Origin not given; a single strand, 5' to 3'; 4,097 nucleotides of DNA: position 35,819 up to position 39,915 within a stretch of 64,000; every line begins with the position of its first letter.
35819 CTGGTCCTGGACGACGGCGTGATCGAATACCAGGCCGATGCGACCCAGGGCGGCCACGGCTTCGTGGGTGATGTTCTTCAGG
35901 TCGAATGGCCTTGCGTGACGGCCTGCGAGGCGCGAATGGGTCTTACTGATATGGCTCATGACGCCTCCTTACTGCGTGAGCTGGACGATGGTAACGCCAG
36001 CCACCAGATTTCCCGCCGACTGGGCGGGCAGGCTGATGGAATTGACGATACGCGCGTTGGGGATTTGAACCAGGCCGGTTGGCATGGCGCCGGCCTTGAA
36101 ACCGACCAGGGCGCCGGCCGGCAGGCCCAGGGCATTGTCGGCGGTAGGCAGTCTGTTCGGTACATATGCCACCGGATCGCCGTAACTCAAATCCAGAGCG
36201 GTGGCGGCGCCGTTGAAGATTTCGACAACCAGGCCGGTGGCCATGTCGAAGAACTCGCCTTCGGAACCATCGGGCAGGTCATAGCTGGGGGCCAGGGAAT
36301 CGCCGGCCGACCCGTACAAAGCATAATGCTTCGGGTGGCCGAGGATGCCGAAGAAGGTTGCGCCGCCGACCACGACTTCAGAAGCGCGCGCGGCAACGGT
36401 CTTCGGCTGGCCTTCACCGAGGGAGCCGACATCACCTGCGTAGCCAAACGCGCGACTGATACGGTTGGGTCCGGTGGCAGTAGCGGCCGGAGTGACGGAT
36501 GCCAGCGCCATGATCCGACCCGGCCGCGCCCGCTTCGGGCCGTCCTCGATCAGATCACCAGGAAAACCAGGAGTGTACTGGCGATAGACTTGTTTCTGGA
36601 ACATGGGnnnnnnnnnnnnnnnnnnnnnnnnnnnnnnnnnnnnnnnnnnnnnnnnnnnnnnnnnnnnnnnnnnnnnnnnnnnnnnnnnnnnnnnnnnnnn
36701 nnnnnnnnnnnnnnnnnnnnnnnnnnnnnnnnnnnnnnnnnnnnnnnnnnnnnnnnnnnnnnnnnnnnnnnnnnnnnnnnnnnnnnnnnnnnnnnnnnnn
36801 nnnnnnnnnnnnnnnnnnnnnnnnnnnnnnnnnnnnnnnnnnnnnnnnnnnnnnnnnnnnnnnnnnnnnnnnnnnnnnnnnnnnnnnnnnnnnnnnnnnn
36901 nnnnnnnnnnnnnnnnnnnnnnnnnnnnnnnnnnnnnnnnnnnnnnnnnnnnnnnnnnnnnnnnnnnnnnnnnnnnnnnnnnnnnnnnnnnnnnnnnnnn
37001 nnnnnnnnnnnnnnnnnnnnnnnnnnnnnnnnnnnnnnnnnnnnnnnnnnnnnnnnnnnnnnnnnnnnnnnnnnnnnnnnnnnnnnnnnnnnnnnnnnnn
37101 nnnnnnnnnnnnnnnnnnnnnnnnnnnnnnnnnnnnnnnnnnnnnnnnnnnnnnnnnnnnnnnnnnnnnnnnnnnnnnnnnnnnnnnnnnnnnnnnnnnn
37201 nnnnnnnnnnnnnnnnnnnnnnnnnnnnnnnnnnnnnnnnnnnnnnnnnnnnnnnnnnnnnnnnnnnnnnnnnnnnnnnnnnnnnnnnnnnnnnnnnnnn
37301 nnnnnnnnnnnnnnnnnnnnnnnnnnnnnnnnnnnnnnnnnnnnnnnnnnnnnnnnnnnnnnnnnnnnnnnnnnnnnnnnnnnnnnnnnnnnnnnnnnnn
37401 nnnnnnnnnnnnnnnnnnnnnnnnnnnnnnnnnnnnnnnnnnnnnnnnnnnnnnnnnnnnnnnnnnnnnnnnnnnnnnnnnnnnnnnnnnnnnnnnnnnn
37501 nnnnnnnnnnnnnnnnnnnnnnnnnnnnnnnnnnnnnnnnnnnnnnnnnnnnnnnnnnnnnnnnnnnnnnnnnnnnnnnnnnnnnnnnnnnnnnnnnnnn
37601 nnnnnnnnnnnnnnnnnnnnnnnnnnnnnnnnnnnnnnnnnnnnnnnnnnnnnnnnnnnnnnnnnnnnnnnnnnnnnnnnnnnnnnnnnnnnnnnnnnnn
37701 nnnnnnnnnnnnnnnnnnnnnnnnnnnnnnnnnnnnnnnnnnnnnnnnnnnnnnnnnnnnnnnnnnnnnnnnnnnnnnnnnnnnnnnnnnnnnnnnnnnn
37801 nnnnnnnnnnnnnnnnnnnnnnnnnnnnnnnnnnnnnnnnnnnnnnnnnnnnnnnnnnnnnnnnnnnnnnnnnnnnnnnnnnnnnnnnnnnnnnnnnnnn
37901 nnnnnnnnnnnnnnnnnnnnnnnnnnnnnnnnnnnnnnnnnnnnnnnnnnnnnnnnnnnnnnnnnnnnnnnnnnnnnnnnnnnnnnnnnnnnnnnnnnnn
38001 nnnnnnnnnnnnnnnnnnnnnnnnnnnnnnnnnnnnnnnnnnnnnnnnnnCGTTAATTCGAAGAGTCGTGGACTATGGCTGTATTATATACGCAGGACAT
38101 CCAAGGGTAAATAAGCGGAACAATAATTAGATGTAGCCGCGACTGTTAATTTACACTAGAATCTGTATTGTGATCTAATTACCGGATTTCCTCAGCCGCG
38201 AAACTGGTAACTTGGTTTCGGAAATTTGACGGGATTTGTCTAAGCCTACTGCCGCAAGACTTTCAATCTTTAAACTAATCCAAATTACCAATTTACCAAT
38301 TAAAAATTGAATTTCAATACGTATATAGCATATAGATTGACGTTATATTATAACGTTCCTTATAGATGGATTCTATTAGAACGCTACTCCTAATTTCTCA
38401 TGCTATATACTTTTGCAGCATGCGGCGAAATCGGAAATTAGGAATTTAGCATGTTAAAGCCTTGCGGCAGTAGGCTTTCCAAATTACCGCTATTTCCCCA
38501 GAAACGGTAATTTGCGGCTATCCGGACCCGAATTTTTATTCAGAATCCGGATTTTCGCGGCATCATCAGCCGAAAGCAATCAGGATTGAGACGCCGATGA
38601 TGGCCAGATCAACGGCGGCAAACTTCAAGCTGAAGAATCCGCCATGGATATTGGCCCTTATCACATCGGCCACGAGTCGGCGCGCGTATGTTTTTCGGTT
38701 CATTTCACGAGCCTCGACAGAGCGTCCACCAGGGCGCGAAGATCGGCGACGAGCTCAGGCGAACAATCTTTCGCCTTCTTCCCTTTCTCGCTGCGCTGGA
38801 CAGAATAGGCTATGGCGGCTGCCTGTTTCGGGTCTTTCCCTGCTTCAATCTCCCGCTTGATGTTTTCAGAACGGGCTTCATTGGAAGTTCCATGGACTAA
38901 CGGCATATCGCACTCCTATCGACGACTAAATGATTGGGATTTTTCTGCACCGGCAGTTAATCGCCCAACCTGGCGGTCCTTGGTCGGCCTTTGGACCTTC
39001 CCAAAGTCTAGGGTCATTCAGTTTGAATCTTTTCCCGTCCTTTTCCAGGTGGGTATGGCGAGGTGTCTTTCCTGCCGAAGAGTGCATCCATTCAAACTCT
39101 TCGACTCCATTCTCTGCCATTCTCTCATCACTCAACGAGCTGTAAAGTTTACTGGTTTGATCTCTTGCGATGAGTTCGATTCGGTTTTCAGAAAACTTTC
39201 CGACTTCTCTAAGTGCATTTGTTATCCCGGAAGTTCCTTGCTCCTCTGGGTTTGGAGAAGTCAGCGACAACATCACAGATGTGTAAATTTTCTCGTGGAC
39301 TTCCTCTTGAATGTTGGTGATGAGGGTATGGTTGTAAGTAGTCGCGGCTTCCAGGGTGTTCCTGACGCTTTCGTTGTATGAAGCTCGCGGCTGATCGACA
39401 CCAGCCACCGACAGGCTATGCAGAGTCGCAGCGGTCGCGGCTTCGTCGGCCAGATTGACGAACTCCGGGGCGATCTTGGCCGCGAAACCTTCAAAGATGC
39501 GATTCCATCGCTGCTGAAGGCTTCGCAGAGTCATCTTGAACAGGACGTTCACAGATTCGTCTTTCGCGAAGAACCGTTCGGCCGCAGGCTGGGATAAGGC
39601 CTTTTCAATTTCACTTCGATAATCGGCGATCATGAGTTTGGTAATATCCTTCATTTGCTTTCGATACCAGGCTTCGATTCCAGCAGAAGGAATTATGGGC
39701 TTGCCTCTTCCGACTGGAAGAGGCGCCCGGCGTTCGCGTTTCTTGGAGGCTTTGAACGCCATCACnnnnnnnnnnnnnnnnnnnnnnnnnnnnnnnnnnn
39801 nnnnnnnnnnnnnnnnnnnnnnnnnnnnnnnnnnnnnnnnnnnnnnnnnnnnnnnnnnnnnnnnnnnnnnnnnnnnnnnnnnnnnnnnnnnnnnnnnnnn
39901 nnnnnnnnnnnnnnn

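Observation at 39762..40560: Portal protein carries a C-terminal inorganic-pyrophosphatase-like domain behind an Ala/Glu-rich linker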

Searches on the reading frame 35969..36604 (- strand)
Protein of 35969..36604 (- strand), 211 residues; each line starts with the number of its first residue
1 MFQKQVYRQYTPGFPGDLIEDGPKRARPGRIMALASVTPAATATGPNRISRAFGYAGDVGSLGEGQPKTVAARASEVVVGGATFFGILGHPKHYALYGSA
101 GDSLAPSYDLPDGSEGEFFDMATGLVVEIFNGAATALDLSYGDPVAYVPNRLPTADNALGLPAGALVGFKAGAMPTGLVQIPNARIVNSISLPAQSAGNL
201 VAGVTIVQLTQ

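Call 3: search_protein_families(library=pfam, proteins=[window:35969-36604:-], max_evalue=1)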
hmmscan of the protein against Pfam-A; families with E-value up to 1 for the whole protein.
window:35969-36604:- (211 aa): 1 family
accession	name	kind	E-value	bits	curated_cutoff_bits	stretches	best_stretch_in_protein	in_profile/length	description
PF22758.2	Phage_cement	-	3.8e-12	47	27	1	2-201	1-141/146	Structural cement protein (E217 gp24/Pam3 gp6)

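Call 4: search_protein_families(library=phrogs, proteins=[window:35969-36604:-], max_evalue=0.01)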
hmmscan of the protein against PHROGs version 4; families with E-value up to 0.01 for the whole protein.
window:35969-36604:- (211 aa): 1 family
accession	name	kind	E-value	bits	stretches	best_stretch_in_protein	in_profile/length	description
phrog_3645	-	head and packaging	1.2e-78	263.9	1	1-211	2-176/176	virion structural protein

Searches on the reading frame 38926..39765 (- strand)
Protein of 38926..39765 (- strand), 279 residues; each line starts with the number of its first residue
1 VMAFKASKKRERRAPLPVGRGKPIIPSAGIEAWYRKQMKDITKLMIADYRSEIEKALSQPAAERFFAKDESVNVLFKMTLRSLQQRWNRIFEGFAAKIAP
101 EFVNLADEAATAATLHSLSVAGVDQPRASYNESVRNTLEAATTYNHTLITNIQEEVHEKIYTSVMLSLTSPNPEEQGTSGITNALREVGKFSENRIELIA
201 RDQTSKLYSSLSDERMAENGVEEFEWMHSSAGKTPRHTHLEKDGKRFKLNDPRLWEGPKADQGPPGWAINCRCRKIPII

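Call 3: search_protein_families(library=pfam, proteins=[window:38926-39765:-], max_evalue=1)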
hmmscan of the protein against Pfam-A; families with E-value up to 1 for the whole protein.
window:38926-39765:- (279 aa): 2 families
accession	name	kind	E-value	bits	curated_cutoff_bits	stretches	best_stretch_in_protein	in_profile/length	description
PF04233.19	Phage_Mu_F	-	2.6e-11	44.7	29.6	1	177-274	16-110/112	Phage Mu protein F like protein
PF20662.3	COG4_C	-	0.075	13.2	26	1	136-217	6-84/231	Conserved oligomeric Golgi complex subunit 4, C-terminal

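Call 4: search_protein_families(library=phrogs, proteins=[window:38926-39765:-], max_evalue=0.01)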
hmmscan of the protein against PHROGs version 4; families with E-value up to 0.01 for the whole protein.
window:38926-39765:- (279 aa): 11 families
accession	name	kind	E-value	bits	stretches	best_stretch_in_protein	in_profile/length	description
phrog_324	-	head and packaging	1.3e-94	319.4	1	1-279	49-318/624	head morphogenesis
phrog_15127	-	head and packaging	9.1e-28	98.1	1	28-271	2-244/602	head protein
phrog_4529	-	head and packaging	1.3e-17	65.2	1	130-277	143-286/533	minor head protein and DNA pilot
phrog_2468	-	head and packaging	1.6e-15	58.3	1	38-274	32-268/303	head morphogenesis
phrog_595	-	head and packaging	7.8e-14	52.9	1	117-278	150-297/513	head maturation protease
phrog_6577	-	unknown function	4.5e-10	39.4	1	93-279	61-230/1066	-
phrog_115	-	head and packaging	2.1e-07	31.5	1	180-279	226-318/665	minor head protein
phrog_2662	-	head and packaging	1.1e-05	25.2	1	86-274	528-704/717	portal protein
phrog_758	-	head and packaging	0.00016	22.1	1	102-278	113-290/326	head morphogenesis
phrog_2841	-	head and packaging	0.00075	19.6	1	61-278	90-306/525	minor head protein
phrog_19443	-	head and packaging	0.0016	18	1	181-278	189-284/579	minor head protein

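Call 74: search_protein_families(library=ncbifam, proteins=[window:38926-39765:-], max_evalue=0.01)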
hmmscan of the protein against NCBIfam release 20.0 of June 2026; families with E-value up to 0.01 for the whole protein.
window:38926-39765:- (279 aa): 1 family
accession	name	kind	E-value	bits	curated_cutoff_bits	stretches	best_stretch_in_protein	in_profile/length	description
TIGR01641.1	phageSPP1_gp7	domain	2.4e-11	44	39.65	1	182-278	19-108/109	minor capsid protein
